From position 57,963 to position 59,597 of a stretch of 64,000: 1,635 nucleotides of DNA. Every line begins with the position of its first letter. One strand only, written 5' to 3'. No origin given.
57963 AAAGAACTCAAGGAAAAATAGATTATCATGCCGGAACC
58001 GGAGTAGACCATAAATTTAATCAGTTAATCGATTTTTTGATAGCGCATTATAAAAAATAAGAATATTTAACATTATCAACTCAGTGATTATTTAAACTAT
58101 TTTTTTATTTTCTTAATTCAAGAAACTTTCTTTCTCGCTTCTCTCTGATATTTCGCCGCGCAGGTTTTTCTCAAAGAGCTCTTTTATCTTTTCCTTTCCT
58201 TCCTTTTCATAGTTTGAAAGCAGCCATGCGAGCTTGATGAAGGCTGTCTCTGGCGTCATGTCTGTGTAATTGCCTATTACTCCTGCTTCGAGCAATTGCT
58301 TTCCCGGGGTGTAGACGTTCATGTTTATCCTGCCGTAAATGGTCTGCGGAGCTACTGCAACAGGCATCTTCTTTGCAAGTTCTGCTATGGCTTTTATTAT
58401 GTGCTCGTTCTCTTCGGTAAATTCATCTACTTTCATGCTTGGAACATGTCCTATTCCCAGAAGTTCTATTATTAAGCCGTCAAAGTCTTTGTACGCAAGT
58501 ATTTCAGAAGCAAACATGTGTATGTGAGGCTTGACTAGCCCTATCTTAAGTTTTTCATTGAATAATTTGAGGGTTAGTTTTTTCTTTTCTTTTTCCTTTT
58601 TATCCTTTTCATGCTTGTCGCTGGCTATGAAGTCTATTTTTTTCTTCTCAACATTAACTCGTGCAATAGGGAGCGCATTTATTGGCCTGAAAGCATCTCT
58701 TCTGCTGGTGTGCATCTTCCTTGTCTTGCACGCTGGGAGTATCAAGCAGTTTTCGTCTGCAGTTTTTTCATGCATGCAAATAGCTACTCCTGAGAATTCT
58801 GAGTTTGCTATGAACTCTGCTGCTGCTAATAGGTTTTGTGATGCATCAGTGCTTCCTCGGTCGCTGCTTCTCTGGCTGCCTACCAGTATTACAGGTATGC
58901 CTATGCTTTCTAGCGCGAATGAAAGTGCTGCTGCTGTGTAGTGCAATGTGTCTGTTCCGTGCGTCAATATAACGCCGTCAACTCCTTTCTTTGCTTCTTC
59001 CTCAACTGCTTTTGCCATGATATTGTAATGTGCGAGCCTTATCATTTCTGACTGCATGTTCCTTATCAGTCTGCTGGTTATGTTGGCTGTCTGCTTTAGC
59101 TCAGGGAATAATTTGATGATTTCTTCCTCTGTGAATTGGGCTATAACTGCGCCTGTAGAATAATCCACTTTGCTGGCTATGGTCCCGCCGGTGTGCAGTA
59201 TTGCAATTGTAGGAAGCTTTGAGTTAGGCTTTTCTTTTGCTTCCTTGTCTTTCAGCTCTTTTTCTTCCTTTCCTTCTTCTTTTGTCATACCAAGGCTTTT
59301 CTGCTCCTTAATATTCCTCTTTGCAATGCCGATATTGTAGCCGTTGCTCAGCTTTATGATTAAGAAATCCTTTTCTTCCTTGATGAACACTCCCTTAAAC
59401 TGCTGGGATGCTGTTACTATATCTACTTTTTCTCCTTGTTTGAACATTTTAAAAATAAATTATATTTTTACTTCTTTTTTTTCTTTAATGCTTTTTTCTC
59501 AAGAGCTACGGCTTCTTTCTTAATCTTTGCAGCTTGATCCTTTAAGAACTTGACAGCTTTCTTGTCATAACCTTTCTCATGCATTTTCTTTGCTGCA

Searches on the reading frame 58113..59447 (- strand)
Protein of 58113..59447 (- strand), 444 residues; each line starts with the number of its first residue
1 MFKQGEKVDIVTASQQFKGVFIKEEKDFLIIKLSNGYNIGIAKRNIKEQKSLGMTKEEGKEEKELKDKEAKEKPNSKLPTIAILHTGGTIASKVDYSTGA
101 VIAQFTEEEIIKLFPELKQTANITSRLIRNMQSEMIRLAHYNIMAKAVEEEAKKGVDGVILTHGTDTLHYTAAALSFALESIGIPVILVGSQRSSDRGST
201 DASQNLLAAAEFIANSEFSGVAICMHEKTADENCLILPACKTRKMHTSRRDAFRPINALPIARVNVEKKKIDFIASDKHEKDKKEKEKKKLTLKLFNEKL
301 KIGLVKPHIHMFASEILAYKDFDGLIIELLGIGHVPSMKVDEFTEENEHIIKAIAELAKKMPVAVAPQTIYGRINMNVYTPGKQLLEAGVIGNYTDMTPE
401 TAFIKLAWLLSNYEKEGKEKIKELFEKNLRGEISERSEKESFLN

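Call 68: search_protein_families(library=pfam, proteins=[window:58113-59447:-], max_evalue=0.001)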
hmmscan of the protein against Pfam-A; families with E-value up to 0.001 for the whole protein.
window:58113-59447:- (444 aa): 3 families
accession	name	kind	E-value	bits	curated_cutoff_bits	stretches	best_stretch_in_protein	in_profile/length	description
PF00710.25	Asparaginase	-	1.7e-56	191.3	22.5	1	81-271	2-185/193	Asparaginase, N-terminal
PF17763.6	Asparaginase_C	-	5.1e-18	65.5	34.6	1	320-425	22-114/114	Glutaminase/Asparaginase C-terminal domain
PF18195.6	GatD_N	-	2.3e-10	40.1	25.7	1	2-46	1-49/54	GatD N-terminal domain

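Call 69: find_homologous_proteins(query=window:58113-59444:-, max_evalue=1e-30)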
Query window:58113-59444:- (443 aa): 7995 proteins with E <= 1e-30 among 8000 candidates; the best 120 are listed.
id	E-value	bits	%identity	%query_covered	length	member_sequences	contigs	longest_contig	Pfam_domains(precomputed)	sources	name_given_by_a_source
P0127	1.6e-283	958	100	100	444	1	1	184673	PF17763.7,PF18195.7,PF00710.26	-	-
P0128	4.0e-226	769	80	100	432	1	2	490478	PF17763.7,PF18195.7,PF00710.26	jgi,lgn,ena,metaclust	metaclust:\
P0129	1.0e-224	764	79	100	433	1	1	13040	PF17763.7,PF18195.7,PF00710.26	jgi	jgi:glutamyl-tRNA(Gln) amidotransferase subunit D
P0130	5.8e-224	762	79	100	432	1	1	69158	PF17763.7,PF18195.7,PF00710.26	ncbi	-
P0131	2.5e-223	760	76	100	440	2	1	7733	PF17763.7,PF18195.7,PF00710.26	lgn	-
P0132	1.1e-222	757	78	100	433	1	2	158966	PF17763.7,PF18195.7,PF00710.26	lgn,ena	-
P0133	1.1e-222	757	78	100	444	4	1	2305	PF17763.7,PF18195.7,PF00710.26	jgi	jgi:glutamyl-tRNA(Gln) amidotransferase subunit D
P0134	1.8e-222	757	79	100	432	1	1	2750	PF17763.7,PF18195.7,PF00710.26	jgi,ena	-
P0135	1.2e-221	754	79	100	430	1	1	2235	PF17763.7,PF18195.7,PF00710.26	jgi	jgi:glutamyl-tRNA(Gln) amidotransferase subunit D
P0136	2.9e-221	753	79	100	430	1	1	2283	PF17763.7,PF18195.7,PF00710.26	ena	-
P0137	5.0e-221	752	78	100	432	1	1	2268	PF17763.7,PF18195.7,PF00710.26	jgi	jgi:glutamyl-tRNA(Gln) amidotransferase subunit D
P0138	8.4e-220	748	78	100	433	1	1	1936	PF17763.7,PF18195.7,PF00710.26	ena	-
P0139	1.5e-219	747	78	100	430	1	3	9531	PF17763.7,PF18195.7,PF00710.26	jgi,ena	-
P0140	7.9e-217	738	75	100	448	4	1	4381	PF17763.7,PF18195.7,PF00710.26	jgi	-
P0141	4.7e-216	736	77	100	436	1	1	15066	PF17763.7,PF18195.7,PF00710.26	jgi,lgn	jgi:glutamyl-tRNA(Gln) amidotransferase subunit D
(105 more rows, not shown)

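Call 74: find_encoding_contigs(protein=P0128, flank=10000, max_places=1)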
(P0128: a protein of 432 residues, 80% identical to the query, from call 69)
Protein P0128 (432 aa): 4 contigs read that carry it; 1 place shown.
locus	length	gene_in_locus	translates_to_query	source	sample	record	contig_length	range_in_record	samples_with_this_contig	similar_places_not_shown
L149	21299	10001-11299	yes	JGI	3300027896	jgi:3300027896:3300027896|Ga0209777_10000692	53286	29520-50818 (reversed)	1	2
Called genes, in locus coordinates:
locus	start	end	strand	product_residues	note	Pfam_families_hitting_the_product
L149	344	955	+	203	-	-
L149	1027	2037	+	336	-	PF13091:PLDc_2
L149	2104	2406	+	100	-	-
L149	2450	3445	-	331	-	PF04015:DUF362, PF14697:Fer4_21 (faint), PF00037:Fer4, PF12837:Fer4_6 (weak), PF13187:Fer4_9 (weak), PF13237:Fer4_10 (weak), PF12838:Fer4_7 (weak), PF25160:LdpA_Fe-S-bd (weak), +2 more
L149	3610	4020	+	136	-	-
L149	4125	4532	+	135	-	PF00293:NUDIX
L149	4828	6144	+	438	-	PF04851:ResIII, PF00270:DEAD, PF00271:Helicase_C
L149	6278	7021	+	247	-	-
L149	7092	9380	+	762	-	PF02359:CDC48_N, PF02933:CDC48_2, PF05496:RuvB_N (weak), PF13191:AAA_16 (weak), PF00004:AAA, PF17862:AAA_lid_3, PF00004:AAA, PF17862:AAA_lid_3, +28 more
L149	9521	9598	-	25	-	-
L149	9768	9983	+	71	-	-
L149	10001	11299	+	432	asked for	PF18195:GatD_N, PF00710:Asparaginase, PF17763:Asparaginase_C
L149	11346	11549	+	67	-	PF04014:MazE_antitoxin (weak)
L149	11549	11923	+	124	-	PF01850:PIN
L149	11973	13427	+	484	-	PF02934:GatB_N, PF02637:GatB_Yqey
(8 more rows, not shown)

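Call 75: find_encoding_contigs(protein=P0132, flank=10000, max_places=1)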
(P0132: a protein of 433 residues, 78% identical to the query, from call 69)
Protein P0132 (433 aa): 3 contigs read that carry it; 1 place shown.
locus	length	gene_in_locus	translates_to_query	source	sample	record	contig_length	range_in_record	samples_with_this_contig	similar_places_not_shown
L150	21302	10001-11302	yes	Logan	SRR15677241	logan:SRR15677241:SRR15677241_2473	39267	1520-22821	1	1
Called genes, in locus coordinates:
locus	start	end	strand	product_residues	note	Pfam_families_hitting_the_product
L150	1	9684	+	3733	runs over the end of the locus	?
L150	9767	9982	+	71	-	-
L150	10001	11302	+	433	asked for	PF18195:GatD_N, PF00710:Asparaginase, PF17763:Asparaginase_C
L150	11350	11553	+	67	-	PF04014:MazE_antitoxin (weak)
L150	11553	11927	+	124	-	PF01850:PIN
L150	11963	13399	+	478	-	PF02934:GatB_N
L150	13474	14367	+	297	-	PF02811:PHP, PF13263:PHP_C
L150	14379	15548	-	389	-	-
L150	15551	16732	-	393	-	PF03706:LPG_synthase_TM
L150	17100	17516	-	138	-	-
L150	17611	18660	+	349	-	PF01142:TruD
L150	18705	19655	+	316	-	-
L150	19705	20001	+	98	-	PF01022:HTH_5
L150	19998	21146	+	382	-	PF00155:Aminotran_1_2 (weak), PF00266:Aminotran_5, PF01053:Cys_Met_Meta_PP (faint), PF01212:Beta_elim_lyase, PF01041:DegT_DnrJ_EryC1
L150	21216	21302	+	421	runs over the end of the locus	PF00483:NTP_transferase, PF24894:Hexapep_GlmU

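Call 76: find_encoding_contigs(protein=P0130, flank=10000, max_places=1)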
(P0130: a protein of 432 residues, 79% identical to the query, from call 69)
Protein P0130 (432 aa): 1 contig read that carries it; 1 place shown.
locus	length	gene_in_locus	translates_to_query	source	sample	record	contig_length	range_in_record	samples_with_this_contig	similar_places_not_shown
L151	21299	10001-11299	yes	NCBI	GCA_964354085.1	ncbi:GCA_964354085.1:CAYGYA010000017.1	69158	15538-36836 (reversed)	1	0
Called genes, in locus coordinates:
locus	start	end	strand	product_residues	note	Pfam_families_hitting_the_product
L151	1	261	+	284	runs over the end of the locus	PF03372:Exo_endo_phos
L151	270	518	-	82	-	PF27309:MJ0753_N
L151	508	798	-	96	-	PF14358:DUF4405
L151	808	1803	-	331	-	PF04015:DUF362, PF12838:Fer4_7 (faint), PF14697:Fer4_21 (faint), PF25160:LdpA_Fe-S-bd (faint), PF00037:Fer4 (weak), PF12797:Fer4_2 (faint), PF12837:Fer4_6 (faint), PF13237:Fer4_10 (weak), +1 more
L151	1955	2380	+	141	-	-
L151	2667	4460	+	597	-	PF00664:ABC_membrane, PF00005:ABC_tran, PF02463:SMC_N (faint)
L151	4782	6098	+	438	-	PF00270:DEAD, PF04851:ResIII, PF00271:Helicase_C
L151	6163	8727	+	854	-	PF02359:CDC48_N, PF02933:CDC48_2, PF05496:RuvB_N (weak), PF13191:AAA_16 (weak), PF00004:AAA, PF17862:AAA_lid_3, PF00004:AAA, PF17862:AAA_lid_3, +23 more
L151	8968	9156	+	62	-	PF00196:GerE (weak), PF04545:Sigma70_r4 (weak)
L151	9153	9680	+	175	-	-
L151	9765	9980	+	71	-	-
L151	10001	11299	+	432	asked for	PF18195:GatD_N, PF00710:Asparaginase, PF17763:Asparaginase_C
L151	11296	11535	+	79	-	PF04457:MJ1316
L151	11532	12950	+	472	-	PF02934:GatB_N, PF02637:GatB_Yqey (weak)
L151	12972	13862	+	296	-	PF02811:PHP, PF13263:PHP_C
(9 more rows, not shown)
